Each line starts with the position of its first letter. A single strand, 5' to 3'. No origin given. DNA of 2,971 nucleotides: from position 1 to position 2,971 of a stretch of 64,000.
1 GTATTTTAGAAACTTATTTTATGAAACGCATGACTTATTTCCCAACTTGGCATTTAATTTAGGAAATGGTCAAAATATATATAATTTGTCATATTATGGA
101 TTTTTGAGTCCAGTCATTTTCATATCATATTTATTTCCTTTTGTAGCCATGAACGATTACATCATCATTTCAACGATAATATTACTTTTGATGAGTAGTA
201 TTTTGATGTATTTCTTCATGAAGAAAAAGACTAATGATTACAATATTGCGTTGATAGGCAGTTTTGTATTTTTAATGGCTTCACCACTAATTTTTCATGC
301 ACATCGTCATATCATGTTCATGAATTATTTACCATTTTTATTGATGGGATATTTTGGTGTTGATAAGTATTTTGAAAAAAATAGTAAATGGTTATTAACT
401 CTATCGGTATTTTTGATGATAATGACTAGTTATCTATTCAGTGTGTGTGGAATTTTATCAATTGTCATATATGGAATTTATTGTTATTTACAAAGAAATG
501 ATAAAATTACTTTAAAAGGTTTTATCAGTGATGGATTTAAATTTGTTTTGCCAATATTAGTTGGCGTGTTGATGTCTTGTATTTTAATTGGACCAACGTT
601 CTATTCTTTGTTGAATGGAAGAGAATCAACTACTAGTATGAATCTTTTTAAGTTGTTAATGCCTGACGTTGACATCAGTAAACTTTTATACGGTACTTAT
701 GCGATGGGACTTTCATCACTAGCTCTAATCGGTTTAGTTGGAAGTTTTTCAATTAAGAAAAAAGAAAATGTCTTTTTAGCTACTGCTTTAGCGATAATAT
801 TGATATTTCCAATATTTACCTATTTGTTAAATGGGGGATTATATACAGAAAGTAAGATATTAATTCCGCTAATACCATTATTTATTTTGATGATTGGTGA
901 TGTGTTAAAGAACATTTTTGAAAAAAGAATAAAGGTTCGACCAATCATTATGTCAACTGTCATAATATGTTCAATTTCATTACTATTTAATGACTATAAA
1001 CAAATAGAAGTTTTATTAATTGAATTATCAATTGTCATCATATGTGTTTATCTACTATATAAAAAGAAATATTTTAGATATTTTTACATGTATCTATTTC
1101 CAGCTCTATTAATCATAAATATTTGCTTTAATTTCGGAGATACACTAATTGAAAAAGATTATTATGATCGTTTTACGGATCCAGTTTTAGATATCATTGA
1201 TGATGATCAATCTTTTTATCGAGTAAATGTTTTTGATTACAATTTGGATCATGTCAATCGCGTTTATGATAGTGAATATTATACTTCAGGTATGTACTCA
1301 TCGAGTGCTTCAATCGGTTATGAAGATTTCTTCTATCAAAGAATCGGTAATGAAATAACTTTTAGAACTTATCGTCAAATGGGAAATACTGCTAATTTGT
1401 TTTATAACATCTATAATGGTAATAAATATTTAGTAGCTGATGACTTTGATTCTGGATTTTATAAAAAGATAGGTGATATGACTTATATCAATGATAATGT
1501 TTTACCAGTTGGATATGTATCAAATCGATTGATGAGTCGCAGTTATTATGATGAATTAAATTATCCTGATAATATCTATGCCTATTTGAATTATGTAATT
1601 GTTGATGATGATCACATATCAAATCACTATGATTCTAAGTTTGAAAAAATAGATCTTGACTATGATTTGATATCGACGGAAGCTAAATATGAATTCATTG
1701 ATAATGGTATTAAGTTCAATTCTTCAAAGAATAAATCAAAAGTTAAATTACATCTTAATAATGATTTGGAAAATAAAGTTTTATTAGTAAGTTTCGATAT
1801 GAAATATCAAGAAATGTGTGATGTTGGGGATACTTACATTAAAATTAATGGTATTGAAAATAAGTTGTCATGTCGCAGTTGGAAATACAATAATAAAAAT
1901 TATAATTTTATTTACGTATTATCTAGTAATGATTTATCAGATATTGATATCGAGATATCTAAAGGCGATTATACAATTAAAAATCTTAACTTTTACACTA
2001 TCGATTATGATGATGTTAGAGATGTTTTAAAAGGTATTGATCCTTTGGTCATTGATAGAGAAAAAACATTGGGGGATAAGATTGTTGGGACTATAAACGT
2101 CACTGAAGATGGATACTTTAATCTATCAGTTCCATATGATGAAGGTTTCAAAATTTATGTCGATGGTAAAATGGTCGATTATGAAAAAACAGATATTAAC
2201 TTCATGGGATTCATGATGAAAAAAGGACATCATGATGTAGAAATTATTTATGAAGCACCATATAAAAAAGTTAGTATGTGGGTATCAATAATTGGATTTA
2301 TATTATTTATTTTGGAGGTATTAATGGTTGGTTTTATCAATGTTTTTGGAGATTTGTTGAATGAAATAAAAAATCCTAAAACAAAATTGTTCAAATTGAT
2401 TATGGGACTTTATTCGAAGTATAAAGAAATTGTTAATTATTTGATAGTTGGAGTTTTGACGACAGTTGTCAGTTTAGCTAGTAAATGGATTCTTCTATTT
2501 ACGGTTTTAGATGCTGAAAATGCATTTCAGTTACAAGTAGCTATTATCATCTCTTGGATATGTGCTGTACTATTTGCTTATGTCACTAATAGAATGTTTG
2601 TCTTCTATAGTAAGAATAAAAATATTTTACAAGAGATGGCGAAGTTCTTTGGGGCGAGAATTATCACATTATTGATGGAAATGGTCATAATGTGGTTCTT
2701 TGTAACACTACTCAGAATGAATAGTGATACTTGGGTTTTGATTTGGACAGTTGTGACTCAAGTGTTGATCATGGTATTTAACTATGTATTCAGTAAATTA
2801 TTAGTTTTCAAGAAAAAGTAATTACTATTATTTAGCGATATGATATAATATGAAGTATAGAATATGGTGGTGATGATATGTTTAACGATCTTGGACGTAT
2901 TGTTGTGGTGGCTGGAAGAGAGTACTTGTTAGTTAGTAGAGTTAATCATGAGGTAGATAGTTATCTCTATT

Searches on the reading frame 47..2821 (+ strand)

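Call 101: search_protein_families(library=pfam, proteins=[window:47-2821:+], max_evalue=0.00001)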
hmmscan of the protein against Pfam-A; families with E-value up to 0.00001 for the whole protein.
window:47-2821:+ (924 aa): 2 families
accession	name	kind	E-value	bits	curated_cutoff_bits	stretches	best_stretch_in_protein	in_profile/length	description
PF09586.16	YfhO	-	5.4e-51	174.4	28.5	1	3-747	56-835/835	Bacterial membrane protein YfhO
PF04138.20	GtrA_DPMS_TM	-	3.3e-19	69.6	26.1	1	798-921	2-117/117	GtrA/DPMS, transmembrane domain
